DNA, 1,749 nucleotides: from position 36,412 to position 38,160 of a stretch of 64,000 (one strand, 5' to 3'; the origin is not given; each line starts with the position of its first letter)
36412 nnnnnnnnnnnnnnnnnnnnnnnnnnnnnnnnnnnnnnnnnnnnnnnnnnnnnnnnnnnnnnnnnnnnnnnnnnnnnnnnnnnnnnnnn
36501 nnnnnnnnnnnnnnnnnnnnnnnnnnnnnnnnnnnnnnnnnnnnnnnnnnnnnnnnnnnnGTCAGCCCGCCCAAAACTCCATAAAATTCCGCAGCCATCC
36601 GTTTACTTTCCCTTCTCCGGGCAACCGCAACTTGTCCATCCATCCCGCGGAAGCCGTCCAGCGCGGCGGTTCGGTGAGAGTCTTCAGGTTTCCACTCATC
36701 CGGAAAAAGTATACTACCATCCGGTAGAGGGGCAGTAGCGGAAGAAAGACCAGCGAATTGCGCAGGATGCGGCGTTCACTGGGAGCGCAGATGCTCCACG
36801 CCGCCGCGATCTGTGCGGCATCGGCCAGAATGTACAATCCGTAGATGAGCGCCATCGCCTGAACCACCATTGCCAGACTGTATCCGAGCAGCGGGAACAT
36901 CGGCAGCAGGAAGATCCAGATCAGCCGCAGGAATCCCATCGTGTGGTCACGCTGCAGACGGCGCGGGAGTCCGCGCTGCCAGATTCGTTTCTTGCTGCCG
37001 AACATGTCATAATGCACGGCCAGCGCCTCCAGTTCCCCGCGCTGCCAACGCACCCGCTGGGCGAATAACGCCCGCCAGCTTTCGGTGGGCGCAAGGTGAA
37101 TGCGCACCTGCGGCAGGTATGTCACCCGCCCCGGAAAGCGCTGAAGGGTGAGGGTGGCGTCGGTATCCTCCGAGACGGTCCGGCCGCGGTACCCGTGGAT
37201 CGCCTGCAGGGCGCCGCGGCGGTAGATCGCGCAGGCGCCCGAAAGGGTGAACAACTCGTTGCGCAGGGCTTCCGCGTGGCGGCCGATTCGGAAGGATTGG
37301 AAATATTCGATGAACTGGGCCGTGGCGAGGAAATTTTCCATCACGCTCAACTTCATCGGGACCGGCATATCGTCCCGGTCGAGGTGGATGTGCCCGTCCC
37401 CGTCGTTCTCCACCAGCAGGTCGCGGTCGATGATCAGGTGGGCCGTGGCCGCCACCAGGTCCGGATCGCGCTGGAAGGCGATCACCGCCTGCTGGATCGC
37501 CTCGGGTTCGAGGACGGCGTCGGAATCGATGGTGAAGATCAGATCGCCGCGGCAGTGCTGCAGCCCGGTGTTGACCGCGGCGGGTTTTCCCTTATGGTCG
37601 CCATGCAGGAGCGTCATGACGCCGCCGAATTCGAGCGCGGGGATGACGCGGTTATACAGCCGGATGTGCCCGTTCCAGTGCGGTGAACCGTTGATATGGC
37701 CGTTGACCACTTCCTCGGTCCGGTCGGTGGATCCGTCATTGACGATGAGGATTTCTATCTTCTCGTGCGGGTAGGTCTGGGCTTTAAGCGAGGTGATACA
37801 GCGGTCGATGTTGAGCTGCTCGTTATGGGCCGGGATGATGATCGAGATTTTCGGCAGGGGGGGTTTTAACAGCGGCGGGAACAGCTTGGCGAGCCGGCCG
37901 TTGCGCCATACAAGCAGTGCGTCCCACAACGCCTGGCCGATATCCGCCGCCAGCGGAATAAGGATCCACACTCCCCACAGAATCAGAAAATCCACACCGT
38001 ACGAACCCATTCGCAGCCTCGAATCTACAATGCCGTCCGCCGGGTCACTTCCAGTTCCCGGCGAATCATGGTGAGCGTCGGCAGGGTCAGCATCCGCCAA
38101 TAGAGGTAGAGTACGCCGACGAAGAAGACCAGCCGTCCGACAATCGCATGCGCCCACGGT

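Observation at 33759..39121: Compact exosortase-type cassette: CTERM-tailed secreted protein, mini exosortase/archaeosortase homolog, processive GT2, 933-aa polytopic membrane protein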

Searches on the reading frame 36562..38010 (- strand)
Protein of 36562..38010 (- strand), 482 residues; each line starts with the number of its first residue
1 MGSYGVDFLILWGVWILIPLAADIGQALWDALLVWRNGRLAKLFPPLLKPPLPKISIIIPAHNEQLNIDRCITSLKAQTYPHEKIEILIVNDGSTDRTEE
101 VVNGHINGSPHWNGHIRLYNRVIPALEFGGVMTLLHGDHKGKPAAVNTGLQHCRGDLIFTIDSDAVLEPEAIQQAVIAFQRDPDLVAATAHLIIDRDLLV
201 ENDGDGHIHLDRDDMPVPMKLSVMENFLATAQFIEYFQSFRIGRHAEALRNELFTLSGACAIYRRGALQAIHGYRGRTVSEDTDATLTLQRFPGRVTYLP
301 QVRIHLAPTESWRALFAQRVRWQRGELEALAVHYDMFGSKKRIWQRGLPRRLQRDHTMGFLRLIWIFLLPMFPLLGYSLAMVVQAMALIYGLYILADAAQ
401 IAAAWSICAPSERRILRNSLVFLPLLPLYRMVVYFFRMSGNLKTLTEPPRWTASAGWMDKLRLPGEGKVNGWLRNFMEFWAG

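Call 6: search_protein_families(library=ncbifam, proteins=[window:36562-38010:-], max_evalue=0.1)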
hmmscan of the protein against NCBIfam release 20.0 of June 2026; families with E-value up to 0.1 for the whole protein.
window:36562-38010:- (482 aa): 28 families (the best 25 are shown)
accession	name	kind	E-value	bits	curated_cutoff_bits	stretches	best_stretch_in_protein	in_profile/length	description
TIGR03111.1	glyc2_xrt_Gpos1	hypoth_equivalog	2e-70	237.8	363.95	1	9-453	7-416/439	TIGR03111 family XrtG-associated glycosyltransferase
TIGR03937.1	PgaC_IcaA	equivalog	6.7e-33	114.2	422.3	2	51-190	43-161/407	poly-beta-1,6-N-acetyl-D-glucosamine synthase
TIGR03030.1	CelA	equivalog_domain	5.5e-23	80.9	699.1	2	257-397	308-448/714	UDP-forming cellulose synthase catalytic subunit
TIGR03965.1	mycofact_glyco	equivalog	1.4e-19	70.3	280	3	47-101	68-122/467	mycofactocin biosynthesis glycosyltransferase MftF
NF008558.0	PRK11498.1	equivalog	6.8e-16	57.3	992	2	256-399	431-571/872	UDP-forming cellulose synthase catalytic subunit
TIGR04242.1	nodulat_NodC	equivalog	4.1e-14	52.4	550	2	51-193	46-169/395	chitooligosaccharide synthase NodC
NF007482.0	PRK10073.1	equivalog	1.1e-13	51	423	1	53-110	6-61/334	glycosyltransferase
NF041875.1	EPS_EpsD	equivalog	2.3e-13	50.2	370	1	55-186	1-111/325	exopolysaccharide biosynthesis glycosyltransferase EpsD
TIGR03469.1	HpnB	hypoth_equivalog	6e-13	48.6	379.25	1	35-186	23-168/386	hopene-associated glycosyltransferase HpnB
TIGR04283.1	glyco_like_mftF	equivalog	2.8e-11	43.4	182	1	55-185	1-102/221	TIGR04283 family arsenosugar biosynthesis glycosyltransferase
NF047683.1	TeichurnBiosyTuaG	equivalog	9.5e-11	41.8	400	1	53-103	6-54/252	teichuronic acid biosynthesis protein TuaG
NF045692.1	OglycostaseCruG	equivalog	1.3e-09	37.5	600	1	52-194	40-168/386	2'-O-glycosyltransferase CruG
NF047588.1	GlcsyltransPgfSStrep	equivalog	6e-09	35.5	500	2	54-104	2-54/308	glycosyltransferase PgfS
NF038299.1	EPS_HpsN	equivalog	9.6e-09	34.6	425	1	53-305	1-220/317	hormogonium polysaccharide biosynthesis glycosyltransferase HpsN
NF041865.1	EpsU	equivalog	3.3e-08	33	700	1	44-100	30-86/394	exopolysaccharide biosynthesis GT2 family glycosyltransferase EpsU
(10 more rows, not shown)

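Call 7: search_protein_families(library=pfam, proteins=[window:36562-38010:-], max_evalue=0.1)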
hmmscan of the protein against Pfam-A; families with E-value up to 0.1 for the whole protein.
window:36562-38010:- (482 aa): 6 families
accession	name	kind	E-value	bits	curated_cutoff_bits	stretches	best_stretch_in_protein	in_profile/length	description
PF00535.33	Glycos_transf_2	-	7.6e-30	104.5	23.3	1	56-269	1-165/168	Glycosyl transferase family 2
PF13641.12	Glyco_tranf_2_3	-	3.3e-20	73.5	27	1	53-325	1-230/230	Glycosyltransferase like family 2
PF13632.12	Glyco_trans_2_3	-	5.2e-14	53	27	1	226-391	42-195/198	Glycosyl transferase family group 2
PF13506.12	Glyco_transf_21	-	3.1e-06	27.2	21.7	1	251-324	97-174/174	Glycosyl transferase family 21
PF10111.15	Glyco_tranf_2_2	-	3.3e-06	27.2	27.3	1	56-174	1-101/276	Glycosyltransferase like family 2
PF03142.21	Chitin_synth_2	-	0.0023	17.1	27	0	285-324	332-372/527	Chitin synthase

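Call 14: search_dna_similar(query=window:36562-38010:-, collection=plasmids, mode=protein, max_rows=30, max_evalue=1e-10)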
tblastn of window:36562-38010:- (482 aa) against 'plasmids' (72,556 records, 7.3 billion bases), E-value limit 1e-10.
Records with a match: 81; places in all: 82; records where one place covers at least 80% of the query: 4.
Best place of each record, by identity: <60% 81.
By first word of the organism name: Bacillus 9; Sphingobium 8; Sulfitobacter 8; Acinetobacter 7; Levilactobacillus 4; Mesorhizobium 3; Streptomyces 3; Azospirillum 3; Lactococcus 2; Sphingomonas 2; and 25 more.
By predicted mobility (MOB-suite, as given by PLSDB): non-mobilizable 46; mobilizable 19; conjugative 16.
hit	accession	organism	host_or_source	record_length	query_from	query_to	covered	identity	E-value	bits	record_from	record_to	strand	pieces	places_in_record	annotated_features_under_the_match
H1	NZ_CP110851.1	Lactococcus lactis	Homo sapiens,single cell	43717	11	455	92%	27.7%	2e-36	150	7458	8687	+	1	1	TIGR03111 family XrtG-associated glycosyltransferase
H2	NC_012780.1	[Eubacterium] eligens ATCC 27750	-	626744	9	451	92%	26.0%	3e-33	141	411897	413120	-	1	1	TIGR03111 family XrtG-associated glycosyltransferase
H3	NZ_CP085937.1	Lachnospira eligens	-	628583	9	451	92%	26.0%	3e-33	141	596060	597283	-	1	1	TIGR03111 family XrtG-associated glycosyltransferase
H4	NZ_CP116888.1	Aneurinibacillus sp. Ricciae_BoGa-3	whole organism,Plant material,Lab grown ...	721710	61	453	82%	27.3%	1e-37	154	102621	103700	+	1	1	TIGR03111 family XrtG-associated glycosyltransferase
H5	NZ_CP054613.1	Paenibacillus cellulosilyticus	cell culture,soil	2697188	61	443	79%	25.5%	1e-18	97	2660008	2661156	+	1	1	none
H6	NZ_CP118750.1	Acidithiobacillus sp. AMEEHan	single cell,Hot spring sample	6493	61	438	78%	25.0%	2e-19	100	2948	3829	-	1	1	glycosyltransferase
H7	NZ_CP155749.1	Sphingomonas parapaucimobilis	Chinese cabbage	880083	61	391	69%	28.2%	8e-21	103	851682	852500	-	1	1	glycosyltransferase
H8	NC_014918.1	Mesorhizobium ciceri biovar biserrulae WSM1271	-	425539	61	376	66%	28.5%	7e-25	116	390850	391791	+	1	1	glycosyltransferase family 2 protein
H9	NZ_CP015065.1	Mesorhizobium ciceri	Astragalus pelecinus,Pure Sample,Plant ...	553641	61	376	66%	28.5%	7e-25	116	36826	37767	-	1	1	glycosyltransferase family 2 protein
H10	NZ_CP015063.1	Mesorhizobium ciceri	Cicer arietinum,Pure Sample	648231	61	376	66%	28.5%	2e-24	114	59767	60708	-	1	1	glycosyltransferase family 2 protein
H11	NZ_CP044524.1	Halorussus halophilus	pure culture,marine solar saltern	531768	61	392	69%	26.3%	2e-24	114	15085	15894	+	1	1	glycosyltransferase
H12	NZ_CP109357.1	Streptomyces sp. NBC_01562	-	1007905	61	348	60%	29.9%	4e-20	101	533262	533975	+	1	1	record has no annotation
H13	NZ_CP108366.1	Streptomyces sp. NBC_01340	-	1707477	61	348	60%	29.9%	4e-20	101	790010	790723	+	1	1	none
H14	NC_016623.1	Azospirillum lipoferum 4B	-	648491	61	379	66%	26.4%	1e-12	78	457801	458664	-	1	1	bcsA: UDP-forming cellulose synthase catalytic subunit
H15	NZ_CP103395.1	Levilactobacillus brevis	single cell,vegetable fermented food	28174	61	382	67%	25.8%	9e-18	94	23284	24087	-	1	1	glycosyltransferase family 2 protein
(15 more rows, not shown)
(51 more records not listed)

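Call 16: get_annotated_region(hit=H1, flank=5000)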
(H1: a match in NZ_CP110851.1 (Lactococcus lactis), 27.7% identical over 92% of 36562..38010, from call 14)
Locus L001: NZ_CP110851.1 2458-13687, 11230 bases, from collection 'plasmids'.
description: Lactococcus lactis strain VHProbi V60 plasmid pBV60, complete sequence
organism: Lactococcus lactis (NCBI taxid 1358)
taxonomy: Bacteria; Bacillota; Bacilli; Lactobacillales; Streptococcaceae; Lactococcus; Lactococcus lactis
host: -; source: Homo sapiens,single cell; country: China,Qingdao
typing (MOB-suite, as given by PLSDB): conjugative; replicon rep_cluster_554; relaxase MOBP; mating-pair formation MPF_T
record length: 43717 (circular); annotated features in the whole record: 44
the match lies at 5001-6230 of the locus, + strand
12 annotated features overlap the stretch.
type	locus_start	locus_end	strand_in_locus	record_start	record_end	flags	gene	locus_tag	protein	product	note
CDS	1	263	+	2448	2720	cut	-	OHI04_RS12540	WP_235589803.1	CPBP family intramembrane glutamic endopeptidase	GO:0071586 - CAAX-box protein processing [Evidence IEA]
CDS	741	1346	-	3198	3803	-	-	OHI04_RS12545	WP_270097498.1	helix-turn-helix transcriptional regulator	-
CDS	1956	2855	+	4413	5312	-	-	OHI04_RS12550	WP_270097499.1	sensor domain-containing diguanylate cyclase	-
CDS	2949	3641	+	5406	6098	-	-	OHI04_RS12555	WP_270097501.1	EAL domain-containing protein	-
CDS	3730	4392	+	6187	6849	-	-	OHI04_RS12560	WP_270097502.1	Firmicu-CTERM sorting domain-containing protein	-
CDS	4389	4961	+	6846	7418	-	xrtG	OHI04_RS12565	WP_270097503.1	exosortase family protein XrtG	-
CDS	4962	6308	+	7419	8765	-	-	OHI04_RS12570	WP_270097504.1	TIGR03111 family XrtG-associated glycosyltransferase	-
CDS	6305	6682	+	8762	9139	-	-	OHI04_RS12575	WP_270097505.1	6-carboxytetrahydropterin synthase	-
CDS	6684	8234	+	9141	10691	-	-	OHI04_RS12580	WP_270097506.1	TIGR03766 family XrtG-associated glycosyltransferase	-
CDS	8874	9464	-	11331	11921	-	-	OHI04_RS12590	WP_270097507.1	site-specific integrase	-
CDS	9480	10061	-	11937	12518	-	-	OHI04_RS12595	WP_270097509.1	stage II sporulation protein M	-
CDS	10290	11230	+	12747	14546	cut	-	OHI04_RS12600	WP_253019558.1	RNA-directed DNA polymerase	-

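Call 17: get_annotated_region(hit=H2, flank=5000)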
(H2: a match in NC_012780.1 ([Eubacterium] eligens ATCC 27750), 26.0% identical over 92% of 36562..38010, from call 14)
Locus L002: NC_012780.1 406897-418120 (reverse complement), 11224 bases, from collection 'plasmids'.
description: [Eubacterium] eligens ATCC 27750 plasmid unnamed, complete sequence
organism: [Eubacterium] eligens ATCC 27750 (NCBI taxid 515620)
taxonomy: Bacteria; Bacillota; Clostridia; Lachnospirales; Lachnospiraceae; Lachnospira; Lachnospira eligens; [Eubacterium] eligens ATCC 27750
host: -; source: -; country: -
typing (MOB-suite, as given by PLSDB): non-mobilizable; replicon rep_cluster_238
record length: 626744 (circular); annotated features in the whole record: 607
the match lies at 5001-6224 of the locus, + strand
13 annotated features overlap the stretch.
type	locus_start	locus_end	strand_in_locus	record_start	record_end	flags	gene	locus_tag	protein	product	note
CDS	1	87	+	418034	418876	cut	-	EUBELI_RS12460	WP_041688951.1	zinc ribbon domain-containing protein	-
CDS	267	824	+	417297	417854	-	-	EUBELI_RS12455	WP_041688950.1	NUDIX domain-containing protein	-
CDS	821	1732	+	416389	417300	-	-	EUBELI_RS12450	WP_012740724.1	alpha/beta hydrolase-fold protein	-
CDS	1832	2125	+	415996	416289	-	-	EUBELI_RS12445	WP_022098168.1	hypothetical protein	-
CDS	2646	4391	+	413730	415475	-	-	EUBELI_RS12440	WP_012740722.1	Firmicu-CTERM sorting domain-containing protein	-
CDS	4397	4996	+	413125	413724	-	xrtG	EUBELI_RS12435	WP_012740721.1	exosortase family protein XrtG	-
CDS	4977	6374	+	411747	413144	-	-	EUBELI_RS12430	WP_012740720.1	TIGR03111 family XrtG-associated glycosyltransferase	-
CDS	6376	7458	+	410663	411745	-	-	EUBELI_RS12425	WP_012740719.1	hypothetical protein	-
CDS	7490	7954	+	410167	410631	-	-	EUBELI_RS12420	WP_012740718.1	6-carboxytetrahydropterin synthase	-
CDS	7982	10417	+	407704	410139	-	-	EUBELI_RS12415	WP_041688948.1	6-pyruvoyl-tetrahydropterin synthase-related protein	-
CDS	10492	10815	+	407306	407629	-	-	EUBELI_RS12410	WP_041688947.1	type II toxin-antitoxin system Phd/YefM family antitoxin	-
CDS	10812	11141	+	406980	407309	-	-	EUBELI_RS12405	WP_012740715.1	toxin RelE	-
CDS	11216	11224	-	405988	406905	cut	-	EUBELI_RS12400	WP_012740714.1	calcium/sodium antiporter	GO:0098662 - inorganic cation transmembrane transport [Evidence IEA]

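Call 18: get_annotated_region(hit=H4, flank=5000)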
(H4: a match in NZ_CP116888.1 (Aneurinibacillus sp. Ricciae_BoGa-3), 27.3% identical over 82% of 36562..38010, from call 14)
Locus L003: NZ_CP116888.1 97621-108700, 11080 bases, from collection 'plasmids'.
description: Aneurinibacillus sp. Ricciae_BoGa-3 plasmid unnamed, complete sequence
organism: Aneurinibacillus sp. Ricciae_BoGa-3 (NCBI taxid 3022697)
taxonomy: Bacteria; Bacillota; Bacilli; Bacillales; Paenibacillaceae; Aneurinibacillus; Aneurinibacillus sp. Ricciae BoGa-3
host: -; source: whole organism,Plant material,Lab grown Riccia fluitans ecotype BoGa-3; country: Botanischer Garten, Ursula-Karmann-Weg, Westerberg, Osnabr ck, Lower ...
typing (MOB-suite, as given by PLSDB): non-mobilizable
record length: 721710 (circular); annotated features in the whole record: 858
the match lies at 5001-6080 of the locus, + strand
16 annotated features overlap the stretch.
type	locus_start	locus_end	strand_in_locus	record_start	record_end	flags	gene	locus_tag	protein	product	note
CDS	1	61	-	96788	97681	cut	-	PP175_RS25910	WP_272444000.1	hypothetical protein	-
CDS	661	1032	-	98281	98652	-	-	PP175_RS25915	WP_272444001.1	hypothetical protein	-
CDS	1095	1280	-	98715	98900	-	-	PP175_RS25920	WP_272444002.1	hypothetical protein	-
CDS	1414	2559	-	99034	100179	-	-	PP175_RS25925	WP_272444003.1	hypothetical protein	-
CDS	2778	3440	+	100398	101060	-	-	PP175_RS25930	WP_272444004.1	6-carboxytetrahydropterin synthase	-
CDS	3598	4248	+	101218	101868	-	-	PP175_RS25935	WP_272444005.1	hypothetical protein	-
CDS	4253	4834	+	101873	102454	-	xrtG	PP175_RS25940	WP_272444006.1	exosortase family protein XrtG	-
CDS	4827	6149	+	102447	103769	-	-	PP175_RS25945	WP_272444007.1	TIGR03111 family XrtG-associated glycosyltransferase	-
CDS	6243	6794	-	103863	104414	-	-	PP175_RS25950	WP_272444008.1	hypothetical protein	-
CDS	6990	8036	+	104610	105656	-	-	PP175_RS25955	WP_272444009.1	hypothetical protein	-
CDS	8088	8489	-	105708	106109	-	-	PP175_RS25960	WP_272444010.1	hypothetical protein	-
CDS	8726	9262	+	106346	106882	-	-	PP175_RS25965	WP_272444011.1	hypothetical protein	-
CDS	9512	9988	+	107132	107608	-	-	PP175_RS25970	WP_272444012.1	flagellar basal body-associated FliL family protein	-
CDS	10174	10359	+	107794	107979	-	-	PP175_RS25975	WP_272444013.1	hypothetical protein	-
CDS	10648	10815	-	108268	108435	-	-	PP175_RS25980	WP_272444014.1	hypothetical protein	-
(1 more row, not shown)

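Call 34: search_protein_families(library=ncbifam, proteins=[L001:3730-4389:+, L002:2646-4388:+, L003:3598-4245:+, L001:6684-8231:+, L002:7982-10414:+], max_evalue=10)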
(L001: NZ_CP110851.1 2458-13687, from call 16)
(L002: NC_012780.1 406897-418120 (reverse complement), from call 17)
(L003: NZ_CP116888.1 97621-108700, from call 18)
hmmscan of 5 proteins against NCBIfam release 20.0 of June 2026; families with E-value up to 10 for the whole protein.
L001:3730-4389:+ (220 aa): 2 families
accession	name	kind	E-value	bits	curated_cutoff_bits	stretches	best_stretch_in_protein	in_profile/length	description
TIGR04145.2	Firmicu_CTERM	equivalog_domain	2.9e-45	154.5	50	1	18-213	1-189/191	Firmicu-CTERM sorting domain-containing protein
TIGR01167.1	LPXTG_anchor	domain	0.29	11.9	15.9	1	185-213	5-33/34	LPXTG cell wall anchor domain-containing protein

L002:2646-4388:+ (581 aa): 1 family
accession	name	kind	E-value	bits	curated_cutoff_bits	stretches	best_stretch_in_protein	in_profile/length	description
TIGR04145.2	Firmicu_CTERM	equivalog_domain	7.9e-27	94.4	50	3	367-576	1-189/191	Firmicu-CTERM sorting domain-containing protein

L003:3598-4245:+ (216 aa): 2 families
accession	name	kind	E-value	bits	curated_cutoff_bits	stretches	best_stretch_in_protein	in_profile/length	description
TIGR01167.1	LPXTG_anchor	domain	0.064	14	15.9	1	186-212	9-34/34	LPXTG cell wall anchor domain-containing protein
NF047859.1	StressCuResBhsA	equivalog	0.092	13.3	90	1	6-36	4-34/85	multiple stress resistance protein BhsA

L001:6684-8231:+ (516 aa): 1 family
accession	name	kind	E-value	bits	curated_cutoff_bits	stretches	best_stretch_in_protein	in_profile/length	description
TIGR03766.2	TIGR03766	equivalog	1.8e-185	617.6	500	1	6-498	2-495/496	TIGR03766 family XrtG-associated glycosyltransferase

L002:7982-10414:+ (811 aa): 0 families

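Call 61: search_protein_families(library=pfam, proteins=[L001:6684-8231:+, L002:7982-10414:+, L001:3730-4389:+, L002:2646-4388:+], max_evalue=0.01)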
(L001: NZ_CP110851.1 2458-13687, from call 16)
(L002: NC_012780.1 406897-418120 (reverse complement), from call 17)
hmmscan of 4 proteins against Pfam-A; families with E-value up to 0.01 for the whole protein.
L001:6684-8231:+ (516 aa): 0 families

L002:7982-10414:+ (811 aa): 1 family
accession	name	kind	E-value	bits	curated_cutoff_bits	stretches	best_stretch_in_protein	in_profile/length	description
PF10131.15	PTPS_related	-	3.6e-136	455.6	26.4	1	75-695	1-620/621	6-pyruvoyl-tetrahydropterin synthase related domain; membrane protein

L001:3730-4389:+ (220 aa): 0 families

L002:2646-4388:+ (581 aa): 0 families

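Call 62: search_protein_families(library=ncbifam, proteins=[L001:4389-4958:+, L002:4397-4993:+, L003:4253-4831:+], max_evalue=0.001)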
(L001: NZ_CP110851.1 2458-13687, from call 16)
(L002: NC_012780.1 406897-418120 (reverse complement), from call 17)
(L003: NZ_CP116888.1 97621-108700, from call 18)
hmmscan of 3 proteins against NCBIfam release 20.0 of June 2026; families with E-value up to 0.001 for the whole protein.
L001:4389-4958:+ (190 aa): 4 families
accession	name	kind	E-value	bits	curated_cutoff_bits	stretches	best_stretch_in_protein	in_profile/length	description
TIGR03110.1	exosort_Gpos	exception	1.7e-59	200.9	102.75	1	5-186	3-184/187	exosortase family protein XrtG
TIGR04178.1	exo_archaeo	signature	1.8e-16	60.2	23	1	91-175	2-90/97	exosortase/archaeosortase family protein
TIGR04175.1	archaeo_artD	exception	5e-07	29.8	125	1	37-174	9-136/150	archaeosortase D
TIGR02602.1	8TM_EpsH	subfamily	0.00012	21.7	105.55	1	5-174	72-234/241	exosortase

L002:4397-4993:+ (199 aa): 3 families
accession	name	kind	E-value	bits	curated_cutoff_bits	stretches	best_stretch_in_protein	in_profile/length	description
TIGR03110.1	exosort_Gpos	exception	2.9e-57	193.6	102.75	1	6-189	3-186/187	exosortase family protein XrtG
TIGR04178.1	exo_archaeo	signature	3.1e-14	53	23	1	92-179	2-92/97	exosortase/archaeosortase family protein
TIGR03762.1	archaeo_artC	exception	7.3e-05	22.7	100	1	82-178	172-271/274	archaeosortase C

L003:4253-4831:+ (193 aa): 4 families
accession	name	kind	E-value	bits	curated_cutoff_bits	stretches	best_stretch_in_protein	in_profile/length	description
TIGR03110.1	exosort_Gpos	exception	3e-43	147.9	102.75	1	7-186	5-184/187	exosortase family protein XrtG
TIGR04178.1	exo_archaeo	signature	1.7e-12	47.5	23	1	91-178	2-92/97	exosortase/archaeosortase family protein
TIGR04177.1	exosort_XrtH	exception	5.5e-05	23.2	86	1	27-178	3-154/158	exosortase H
TIGR04293.1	archaeo_artF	exception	0.00096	19.2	150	0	80-181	60-159/166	archaeosortase family protein ArtF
